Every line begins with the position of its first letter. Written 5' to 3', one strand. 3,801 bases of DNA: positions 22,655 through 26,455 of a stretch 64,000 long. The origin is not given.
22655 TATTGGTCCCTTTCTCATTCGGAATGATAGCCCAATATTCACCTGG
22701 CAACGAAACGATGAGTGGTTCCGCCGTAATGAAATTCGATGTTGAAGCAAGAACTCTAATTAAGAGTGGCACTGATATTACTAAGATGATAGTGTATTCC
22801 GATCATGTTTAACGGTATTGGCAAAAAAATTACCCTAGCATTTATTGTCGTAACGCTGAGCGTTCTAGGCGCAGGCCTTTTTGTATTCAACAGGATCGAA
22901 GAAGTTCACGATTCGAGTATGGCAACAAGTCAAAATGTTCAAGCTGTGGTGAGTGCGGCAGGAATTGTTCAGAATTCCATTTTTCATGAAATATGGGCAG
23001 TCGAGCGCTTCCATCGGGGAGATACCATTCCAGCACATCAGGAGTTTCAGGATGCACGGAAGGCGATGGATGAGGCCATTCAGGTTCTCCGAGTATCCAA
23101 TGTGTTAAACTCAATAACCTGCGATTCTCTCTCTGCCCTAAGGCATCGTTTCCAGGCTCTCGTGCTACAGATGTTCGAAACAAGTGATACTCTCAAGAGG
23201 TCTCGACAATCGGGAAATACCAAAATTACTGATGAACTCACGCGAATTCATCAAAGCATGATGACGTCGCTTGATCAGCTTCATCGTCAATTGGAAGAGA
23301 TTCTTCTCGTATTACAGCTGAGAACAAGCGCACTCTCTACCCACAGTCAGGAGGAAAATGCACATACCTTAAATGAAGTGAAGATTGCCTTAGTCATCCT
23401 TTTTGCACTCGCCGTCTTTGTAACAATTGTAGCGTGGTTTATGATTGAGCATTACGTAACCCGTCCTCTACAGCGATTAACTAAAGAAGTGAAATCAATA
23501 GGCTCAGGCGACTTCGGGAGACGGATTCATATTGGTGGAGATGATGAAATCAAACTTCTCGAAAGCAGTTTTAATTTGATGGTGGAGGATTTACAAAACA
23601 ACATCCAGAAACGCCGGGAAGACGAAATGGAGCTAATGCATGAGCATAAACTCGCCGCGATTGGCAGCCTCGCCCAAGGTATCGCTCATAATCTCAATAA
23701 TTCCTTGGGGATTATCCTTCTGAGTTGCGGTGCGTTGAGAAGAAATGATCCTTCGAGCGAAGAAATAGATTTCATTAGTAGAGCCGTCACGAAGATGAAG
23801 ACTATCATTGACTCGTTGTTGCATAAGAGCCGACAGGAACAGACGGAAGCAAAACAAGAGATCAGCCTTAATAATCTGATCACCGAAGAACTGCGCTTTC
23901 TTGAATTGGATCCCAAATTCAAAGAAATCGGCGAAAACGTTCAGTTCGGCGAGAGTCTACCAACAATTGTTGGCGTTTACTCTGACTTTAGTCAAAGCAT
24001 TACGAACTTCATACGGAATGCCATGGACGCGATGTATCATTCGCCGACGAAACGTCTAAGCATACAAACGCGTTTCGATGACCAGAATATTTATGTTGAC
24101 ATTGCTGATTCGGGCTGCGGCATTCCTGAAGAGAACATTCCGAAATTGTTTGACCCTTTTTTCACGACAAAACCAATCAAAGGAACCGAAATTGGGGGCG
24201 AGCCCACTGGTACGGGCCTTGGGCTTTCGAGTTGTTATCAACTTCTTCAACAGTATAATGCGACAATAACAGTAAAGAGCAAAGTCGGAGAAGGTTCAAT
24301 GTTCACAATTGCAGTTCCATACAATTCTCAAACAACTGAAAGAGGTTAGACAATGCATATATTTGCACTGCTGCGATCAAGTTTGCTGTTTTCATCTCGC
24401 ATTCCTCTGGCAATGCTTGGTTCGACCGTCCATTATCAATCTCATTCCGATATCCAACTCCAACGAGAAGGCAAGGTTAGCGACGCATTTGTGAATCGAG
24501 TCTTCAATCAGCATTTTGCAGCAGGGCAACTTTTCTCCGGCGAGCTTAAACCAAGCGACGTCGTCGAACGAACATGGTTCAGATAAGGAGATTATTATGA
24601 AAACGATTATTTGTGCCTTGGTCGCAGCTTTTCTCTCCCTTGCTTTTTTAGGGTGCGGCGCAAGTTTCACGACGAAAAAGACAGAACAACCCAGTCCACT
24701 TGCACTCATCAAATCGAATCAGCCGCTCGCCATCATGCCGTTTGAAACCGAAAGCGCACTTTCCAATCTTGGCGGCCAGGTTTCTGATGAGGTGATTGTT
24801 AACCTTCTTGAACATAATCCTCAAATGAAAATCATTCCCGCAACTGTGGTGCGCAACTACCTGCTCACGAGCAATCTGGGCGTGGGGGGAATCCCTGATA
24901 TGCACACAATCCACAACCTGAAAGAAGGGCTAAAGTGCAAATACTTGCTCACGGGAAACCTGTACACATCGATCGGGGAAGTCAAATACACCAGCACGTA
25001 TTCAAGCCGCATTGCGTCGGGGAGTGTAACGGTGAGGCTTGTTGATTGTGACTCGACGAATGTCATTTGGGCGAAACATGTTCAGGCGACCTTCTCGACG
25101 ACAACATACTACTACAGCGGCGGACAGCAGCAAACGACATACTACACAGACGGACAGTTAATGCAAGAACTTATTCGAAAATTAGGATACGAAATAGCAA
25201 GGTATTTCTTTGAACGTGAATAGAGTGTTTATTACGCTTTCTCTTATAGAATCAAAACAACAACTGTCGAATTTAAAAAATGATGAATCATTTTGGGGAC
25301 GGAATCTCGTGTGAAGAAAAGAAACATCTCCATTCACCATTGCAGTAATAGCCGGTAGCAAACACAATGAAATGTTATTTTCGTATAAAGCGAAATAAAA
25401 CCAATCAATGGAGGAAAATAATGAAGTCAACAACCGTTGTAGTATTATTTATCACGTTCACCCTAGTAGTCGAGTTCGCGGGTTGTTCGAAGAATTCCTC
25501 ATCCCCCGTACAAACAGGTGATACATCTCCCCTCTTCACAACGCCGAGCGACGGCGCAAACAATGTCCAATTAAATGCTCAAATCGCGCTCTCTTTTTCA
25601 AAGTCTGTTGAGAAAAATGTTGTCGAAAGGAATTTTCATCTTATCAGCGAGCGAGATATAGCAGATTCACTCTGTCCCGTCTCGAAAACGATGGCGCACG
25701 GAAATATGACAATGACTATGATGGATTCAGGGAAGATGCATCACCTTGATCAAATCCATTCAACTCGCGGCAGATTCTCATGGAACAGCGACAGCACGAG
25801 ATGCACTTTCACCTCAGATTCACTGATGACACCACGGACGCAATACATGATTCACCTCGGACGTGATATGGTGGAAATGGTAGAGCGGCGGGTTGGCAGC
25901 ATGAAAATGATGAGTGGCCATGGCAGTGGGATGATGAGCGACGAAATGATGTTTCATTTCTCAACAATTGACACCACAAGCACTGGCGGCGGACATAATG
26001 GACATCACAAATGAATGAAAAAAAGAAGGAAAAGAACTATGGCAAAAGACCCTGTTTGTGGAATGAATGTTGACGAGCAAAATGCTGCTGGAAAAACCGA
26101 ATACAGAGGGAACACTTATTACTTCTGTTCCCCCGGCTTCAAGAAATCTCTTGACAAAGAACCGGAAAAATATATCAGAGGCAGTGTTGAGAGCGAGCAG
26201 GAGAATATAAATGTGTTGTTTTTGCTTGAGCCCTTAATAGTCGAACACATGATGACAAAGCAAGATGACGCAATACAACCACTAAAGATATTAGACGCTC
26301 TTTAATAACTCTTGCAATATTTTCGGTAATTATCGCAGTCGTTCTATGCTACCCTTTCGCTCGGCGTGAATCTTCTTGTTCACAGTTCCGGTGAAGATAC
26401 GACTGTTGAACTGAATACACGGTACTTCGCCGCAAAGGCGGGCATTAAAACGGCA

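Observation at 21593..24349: T-loop-less P-II-like domain fused to a membrane sensor that duplicates the sensor of the adjacent orphan histidine kinase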

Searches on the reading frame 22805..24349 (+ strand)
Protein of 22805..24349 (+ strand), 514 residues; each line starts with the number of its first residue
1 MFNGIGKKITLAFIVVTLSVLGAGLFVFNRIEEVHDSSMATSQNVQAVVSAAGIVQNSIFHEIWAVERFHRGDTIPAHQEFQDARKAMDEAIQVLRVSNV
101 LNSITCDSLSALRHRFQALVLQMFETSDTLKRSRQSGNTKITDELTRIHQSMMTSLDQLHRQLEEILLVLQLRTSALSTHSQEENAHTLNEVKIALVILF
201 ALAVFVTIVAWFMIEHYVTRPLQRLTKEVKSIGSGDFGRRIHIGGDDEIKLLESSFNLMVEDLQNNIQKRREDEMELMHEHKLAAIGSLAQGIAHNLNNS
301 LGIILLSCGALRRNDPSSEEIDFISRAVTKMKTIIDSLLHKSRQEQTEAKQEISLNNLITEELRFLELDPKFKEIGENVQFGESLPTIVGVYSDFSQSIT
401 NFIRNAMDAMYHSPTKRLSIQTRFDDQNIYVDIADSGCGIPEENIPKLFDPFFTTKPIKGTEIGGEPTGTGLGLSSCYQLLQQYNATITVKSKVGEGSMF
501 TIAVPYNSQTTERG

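Call 3: search_protein_families(library=pfam, proteins=[window:22805-24349:+], max_evalue=1)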
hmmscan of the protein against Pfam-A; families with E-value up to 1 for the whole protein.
window:22805-24349:+ (514 aa): 8 families
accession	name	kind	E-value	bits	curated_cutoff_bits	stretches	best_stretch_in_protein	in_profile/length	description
PF02518.31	HATPase_c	-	1.2e-21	77.7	26.4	1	394-506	5-109/111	Histidine kinase-, DNA gyrase B-, and HSP90-like ATPase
PF00672.30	HAMP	-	1.1e-12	48.5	25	1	216-264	4-52/53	HAMP domain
PF00512.31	HisKA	-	3e-06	27.6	26.9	1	288-346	4-65/66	His Kinase A (phospho-acceptor) domain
PF13589.12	HATPase_c_3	-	0.00051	20.5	25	1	395-483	3-88/137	Histidine kinase-, DNA gyrase B-, and HSP90-like ATPase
PF13779.11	DUF4175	-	0.0078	14.7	27.3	1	77-152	696-775/825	Domain of unknown function (DUF4175)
PF14501.12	HATPase_c_5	-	0.01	16.2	22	1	393-493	4-91/102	GHKL domain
PF03994.20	DUF350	-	0.017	15.6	26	1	10-54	9-53/133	Domain of Unknown Function (DUF350)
PF08785.16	Ku_PK_bind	-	0.2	12.3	25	0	318-348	13-43/120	Ku C terminal domain like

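Call 32: find_homologous_proteins(query=window:22805-24349:+, max_evalue=1e-10)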
Query window:22805-24349:+ (514 aa): 4691 proteins with E <= 1e-10 among 8000 candidates; the best 120 are listed.
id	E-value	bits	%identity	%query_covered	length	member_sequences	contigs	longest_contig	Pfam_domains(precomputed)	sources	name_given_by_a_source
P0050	0.0e+0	1128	100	100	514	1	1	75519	PF00672.31,PF02518.32,PF00512.32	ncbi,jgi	jgi:signal transduction histidine kinase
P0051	1.0e-204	699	63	100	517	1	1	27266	PF00672.31,PF02518.32,PF00512.32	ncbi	-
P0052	1.4e-197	675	62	100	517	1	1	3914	PF00672.31,PF02518.32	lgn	-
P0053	3.9e-185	634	57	99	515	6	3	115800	PF02518.32,PF00512.32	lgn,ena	-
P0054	2.9e-181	622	57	98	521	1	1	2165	PF00672.31,PF02518.32,PF00512.32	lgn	-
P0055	7.1e-172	591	56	99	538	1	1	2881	PF00672.31,PF02518.32,PF00512.32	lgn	-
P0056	6.4e-170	584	54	99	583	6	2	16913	PF00672.31,PF02518.32,PF00512.32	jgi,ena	-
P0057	3.1e-142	493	47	99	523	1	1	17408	PF00672.31,PF26769.1,PF02518.32,PF00512.32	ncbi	-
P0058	9.2e-95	336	38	98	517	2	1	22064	PF00672.31,PF02518.32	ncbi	-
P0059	2.6e-81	292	54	46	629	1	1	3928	PF00672.31,PF13426.14,PF13188.14,PF08448.17,PF02518.32,PF00512.32,PF00989.32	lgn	-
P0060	2.2e-73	266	53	46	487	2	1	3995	PF08447.19,PF13426.14,PF13188.14,PF08448.17,PF02518.32,PF00512.32,PF00989.32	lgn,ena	-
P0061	3.7e-71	259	51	48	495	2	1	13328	PF08447.19,PF13426.14,PF13188.14,PF08448.17,PF02518.32,PF00512.32,PF00989.32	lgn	-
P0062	4.4e-71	258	51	46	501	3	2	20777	PF08447.19,PF13426.14,PF13188.14,PF08448.17,PF02518.32,PF00512.32,PF00989.32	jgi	-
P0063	1.2e-70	257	49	49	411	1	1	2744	PF02518.32,PF00512.32,PF00072.31,PF14501.13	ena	-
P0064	1.3e-70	257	51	48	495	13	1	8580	PF08447.19,PF13426.14,PF13188.14,PF08448.17,PF02518.32,PF00512.32,PF00989.32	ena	-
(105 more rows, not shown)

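Call 33: find_encoding_contigs(protein=P0051, flank=9000, max_places=1)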
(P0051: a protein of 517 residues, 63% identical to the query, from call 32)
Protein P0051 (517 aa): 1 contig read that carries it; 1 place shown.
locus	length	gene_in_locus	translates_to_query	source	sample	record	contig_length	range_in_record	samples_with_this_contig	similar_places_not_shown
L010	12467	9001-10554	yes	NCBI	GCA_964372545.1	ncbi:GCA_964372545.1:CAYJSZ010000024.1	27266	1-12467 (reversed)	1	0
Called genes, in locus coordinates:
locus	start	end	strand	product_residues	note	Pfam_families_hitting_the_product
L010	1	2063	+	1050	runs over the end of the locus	PF00873:ACR_tran, PF03176:MMPL (weak)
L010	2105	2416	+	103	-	-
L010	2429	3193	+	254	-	PF19335:HMBD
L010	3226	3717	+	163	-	-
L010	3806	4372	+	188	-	-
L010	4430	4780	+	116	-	-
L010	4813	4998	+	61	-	PF04945:YHS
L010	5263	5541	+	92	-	-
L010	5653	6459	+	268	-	PF01145:Band_7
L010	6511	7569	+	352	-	-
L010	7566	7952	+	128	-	-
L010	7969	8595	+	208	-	-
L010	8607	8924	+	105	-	PF04945:YHS, PF24273:TRASH_HVO_1752_C (faint), PF04945:YHS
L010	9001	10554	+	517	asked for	PF00512:HisKA (faint), PF00672:HAMP, PF02518:HATPase_c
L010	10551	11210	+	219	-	-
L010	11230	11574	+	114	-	-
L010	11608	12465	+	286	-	?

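Call 34: find_encoding_contigs(protein=P0053, flank=9000, max_places=1)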
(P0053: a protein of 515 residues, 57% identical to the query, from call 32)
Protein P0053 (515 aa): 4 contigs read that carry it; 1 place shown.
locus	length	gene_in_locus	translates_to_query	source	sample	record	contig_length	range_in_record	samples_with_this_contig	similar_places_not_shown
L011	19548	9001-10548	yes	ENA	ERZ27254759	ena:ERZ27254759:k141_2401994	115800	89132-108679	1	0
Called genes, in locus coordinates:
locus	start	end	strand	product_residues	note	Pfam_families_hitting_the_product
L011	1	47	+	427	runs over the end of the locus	PF02321:OEP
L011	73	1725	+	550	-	PF19335:HMBD, PF25973:BSH_CzcB, PF25919:BSH_CusB, PF25869:3HB_CusB (weak), PF25954:Beta-barrel_RND_2, PF25975:CzcB_C, PF04945:YHS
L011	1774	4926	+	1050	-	PF00873:ACR_tran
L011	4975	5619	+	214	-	-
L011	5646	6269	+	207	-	PF09990:DUF2231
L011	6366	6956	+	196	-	-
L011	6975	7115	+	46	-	-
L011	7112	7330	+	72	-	PF04945:YHS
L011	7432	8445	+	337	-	-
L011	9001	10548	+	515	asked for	PF00512:HisKA, PF02518:HATPase_c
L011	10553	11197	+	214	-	-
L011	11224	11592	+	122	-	-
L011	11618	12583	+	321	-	PF12773:DZR, PF13240:Zn_Ribbon_1 (weak)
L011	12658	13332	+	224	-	PF13240:Zn_Ribbon_1, PF13248:Zn_ribbon_3 (weak), PF10080:FtrD-like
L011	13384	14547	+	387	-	PF12704:MacB_PCD, PF02687:FtsX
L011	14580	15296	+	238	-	PF02463:SMC_N (faint), PF00005:ABC_tran, PF13304:AAA_21 (faint)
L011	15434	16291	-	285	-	PF13369:Transglut_core2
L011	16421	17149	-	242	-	PF02585:PIG-L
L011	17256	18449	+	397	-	PF13742:tRNA_anti_2, PF01336:tRNA_anti-codon, PF02601:Exonuc_VII_L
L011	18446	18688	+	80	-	PF02609:Exonuc_VII_S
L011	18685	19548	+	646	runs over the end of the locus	PF13292:DXP_synthase_N, PF00456:Transketolase_N (faint), PF02775:TPP_enzyme_C (faint), PF02779:Transket_pyr, PF02780:Transketolase_C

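Call 35: find_encoding_contigs(protein=P0057, flank=9000, max_places=1)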
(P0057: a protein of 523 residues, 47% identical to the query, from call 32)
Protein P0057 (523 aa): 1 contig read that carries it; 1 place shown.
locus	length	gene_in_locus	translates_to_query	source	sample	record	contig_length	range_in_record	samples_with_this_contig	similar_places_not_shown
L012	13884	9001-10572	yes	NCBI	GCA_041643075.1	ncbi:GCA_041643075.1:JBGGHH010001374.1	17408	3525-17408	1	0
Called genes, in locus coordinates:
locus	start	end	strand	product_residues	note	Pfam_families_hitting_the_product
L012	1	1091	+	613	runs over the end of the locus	PF19335:HMBD, PF25917:BSH_RND (faint), PF25975:CzcB_C (faint), PF25919:BSH_CusB, PF25973:BSH_CzcB, PF25869:3HB_CusB (faint), PF25954:Beta-barrel_RND_2, PF04945:YHS, +1 more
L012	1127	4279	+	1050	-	PF00873:ACR_tran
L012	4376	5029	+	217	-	-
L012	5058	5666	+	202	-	-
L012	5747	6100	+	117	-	PF04945:YHS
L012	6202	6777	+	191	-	PF16538:FlgT_C (faint)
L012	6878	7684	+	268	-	PF01145:Band_7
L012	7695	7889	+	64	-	-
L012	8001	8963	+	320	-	PF00483:NTP_transferase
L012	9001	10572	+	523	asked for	PF26769:HAMP_PhoQ (faint), PF00672:HAMP, PF00512:HisKA (weak), PF02518:HATPase_c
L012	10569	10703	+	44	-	-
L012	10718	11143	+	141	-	-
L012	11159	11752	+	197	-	-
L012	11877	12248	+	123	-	PF04945:YHS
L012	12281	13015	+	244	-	-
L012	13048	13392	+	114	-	-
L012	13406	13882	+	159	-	?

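Call 51: search_protein_families(library=ncbifam, proteins=[window:22805-24349:+], max_evalue=0.01)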
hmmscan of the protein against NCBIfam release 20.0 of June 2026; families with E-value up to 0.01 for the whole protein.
window:22805-24349:+ (514 aa): 85 families (the best 25 are shown)
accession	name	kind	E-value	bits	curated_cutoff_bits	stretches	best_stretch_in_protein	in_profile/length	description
NF008468.0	PRK11360.1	equivalog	2.3e-47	161.7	646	1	267-511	377-613/616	two-component system sensor histidine kinase AtoS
NF010411.0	PRK13837.1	equivalog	2.7e-35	121.6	647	1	246-510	408-679/828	two-component system VirA-like sensor kinase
NF033092.0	HK_WalK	equivalog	1.2e-34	119.9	725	2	307-506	398-594/594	cell wall metabolism sensor histidine kinase WalK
NF007688.0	PRK10364.1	equivalog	6.1e-32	110.9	479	1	268-511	222-456/460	two-component system sensor histidine kinase ZraS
NF046020.1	HisKinCckABruc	equivalog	1.6e-31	109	1000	1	268-509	462-710/868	cell cycle histidine kinase CckA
NF046026.1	HisKinCckACaul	equivalog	2.1e-31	108.8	1000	1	268-511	284-537/678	cell cycle histidine kinase CckA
NF046044.1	PnpS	equivalog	1.7e-29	103.1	400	1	321-505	210-390/390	two-component system histidine kinase PnpS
NF052574.1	HisKinEspCMyxo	equivalog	1.8e-29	102.5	1200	1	267-508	398-639/785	serine histidine kinase EspC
TIGR02956.1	TMAO_torS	equivalog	1.4e-27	96.3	676.5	2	319-507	500-683/967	TMAO reductase system sensor histidine kinase/response regulator TorS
NF012163.2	BaeS_SmeS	equivalog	1.5e-26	93.4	500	1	190-491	160-443/457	sensor histidine kinase efflux regulator BaeS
NF007007.0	PRK09470.1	equivalog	4.4e-25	88.5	486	1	196-507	172-460/463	envelope stress sensor histidine kinase CpxA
NF040691.1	MtrAB_MtrB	equivalog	4.5e-25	88.6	450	1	179-509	173-495/507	MtrAB system histidine kinase MtrB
NF007004.0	PRK09467.1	equivalog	3.2e-24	85.5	415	1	190-507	151-437/440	two-component system sensor histidine kinase EnvZ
NF047497.1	HK_LIC_12097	equivalog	8e-24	84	500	1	256-506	121-366/367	LIC_12097 family sensor histidine kinase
NF038348.1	T2SS_HK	subfamily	8.5e-24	83.9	450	2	381-505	458-572/574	histidine kinase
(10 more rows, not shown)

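Call 64: find_encoding_contigs(protein=P0050, flank=300, max_places=3)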
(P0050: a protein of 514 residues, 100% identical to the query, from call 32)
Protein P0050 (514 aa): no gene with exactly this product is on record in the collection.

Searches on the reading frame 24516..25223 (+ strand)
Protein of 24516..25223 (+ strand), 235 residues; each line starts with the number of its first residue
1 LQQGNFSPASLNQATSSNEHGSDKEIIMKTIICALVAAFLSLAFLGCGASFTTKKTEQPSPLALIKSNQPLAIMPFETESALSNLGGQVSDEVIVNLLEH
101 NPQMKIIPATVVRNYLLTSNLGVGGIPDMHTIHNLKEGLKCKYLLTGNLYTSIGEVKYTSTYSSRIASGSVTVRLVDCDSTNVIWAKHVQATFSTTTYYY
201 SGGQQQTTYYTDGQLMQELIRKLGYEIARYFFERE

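Call 3: search_protein_families(library=pfam, proteins=[window:24516-25223:+], max_evalue=1)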
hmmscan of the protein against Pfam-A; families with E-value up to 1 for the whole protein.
window:24516-25223:+ (235 aa): 5 families
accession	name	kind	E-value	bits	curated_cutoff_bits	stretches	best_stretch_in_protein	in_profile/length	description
PF13590.11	DUF4136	-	0.091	13.6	32.8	1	102-195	58-130/152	Domain of unknown function (DUF4136)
PF16139.11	DUF4847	-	0.13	12.6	25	1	137-217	59-139/147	Domain of unknown function (DUF4847)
PF00438.25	S-AdoMet_synt_N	-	0.16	13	33.1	0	87-114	19-46/99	S-adenosylmethionine synthetase, N-terminal domain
PF21129.3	TibC_1st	-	0.24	11.9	27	1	166-199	17-52/63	Glycosyltransferase TibC, N-terminal domain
PF06505.16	XylR_N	-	0.25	11.5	23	1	213-234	31-52/101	Activator of aromatic catabolism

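Call 51: search_protein_families(library=ncbifam, proteins=[window:24516-25223:+], max_evalue=0.01)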
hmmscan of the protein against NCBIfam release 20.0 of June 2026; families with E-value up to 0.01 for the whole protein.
window:24516-25223:+ (235 aa): 0 families

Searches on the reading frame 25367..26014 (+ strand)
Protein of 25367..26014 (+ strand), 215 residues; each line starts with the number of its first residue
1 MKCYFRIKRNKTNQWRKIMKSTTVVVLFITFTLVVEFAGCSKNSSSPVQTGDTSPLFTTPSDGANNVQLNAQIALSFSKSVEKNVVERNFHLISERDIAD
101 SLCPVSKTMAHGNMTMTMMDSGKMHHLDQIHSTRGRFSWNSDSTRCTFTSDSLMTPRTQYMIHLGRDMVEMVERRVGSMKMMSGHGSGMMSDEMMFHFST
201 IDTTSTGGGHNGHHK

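Call 3: search_protein_families(library=pfam, proteins=[window:25367-26014:+], max_evalue=1)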
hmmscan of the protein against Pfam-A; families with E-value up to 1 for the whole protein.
window:25367-26014:+ (215 aa): 2 families
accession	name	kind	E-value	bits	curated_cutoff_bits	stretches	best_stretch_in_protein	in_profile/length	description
PF13205.12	Big_5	-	5.1e-06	27.6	23.6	1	57-98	9-47/105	Bacterial Ig-like domain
PF17073.10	SafA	-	0.11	12.9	27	1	13-40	14-40/66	Two-component-system connector protein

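Call 51: search_protein_families(library=ncbifam, proteins=[window:25367-26014:+], max_evalue=0.01)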
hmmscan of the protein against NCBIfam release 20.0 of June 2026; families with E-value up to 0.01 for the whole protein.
window:25367-26014:+ (215 aa): 0 families

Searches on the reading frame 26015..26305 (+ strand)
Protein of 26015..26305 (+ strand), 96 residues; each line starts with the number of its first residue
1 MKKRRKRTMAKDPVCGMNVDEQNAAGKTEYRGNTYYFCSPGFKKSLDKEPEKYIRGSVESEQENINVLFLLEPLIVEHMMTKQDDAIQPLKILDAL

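Call 3: search_protein_families(library=pfam, proteins=[window:26015-26305:+], max_evalue=1)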
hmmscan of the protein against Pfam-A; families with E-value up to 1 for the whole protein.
window:26015-26305:+ (96 aa): 1 family
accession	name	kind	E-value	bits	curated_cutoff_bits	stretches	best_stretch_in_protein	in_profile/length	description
PF04945.19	YHS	-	4.1e-14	52.7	30.3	1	11-54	2-44/47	YHS domain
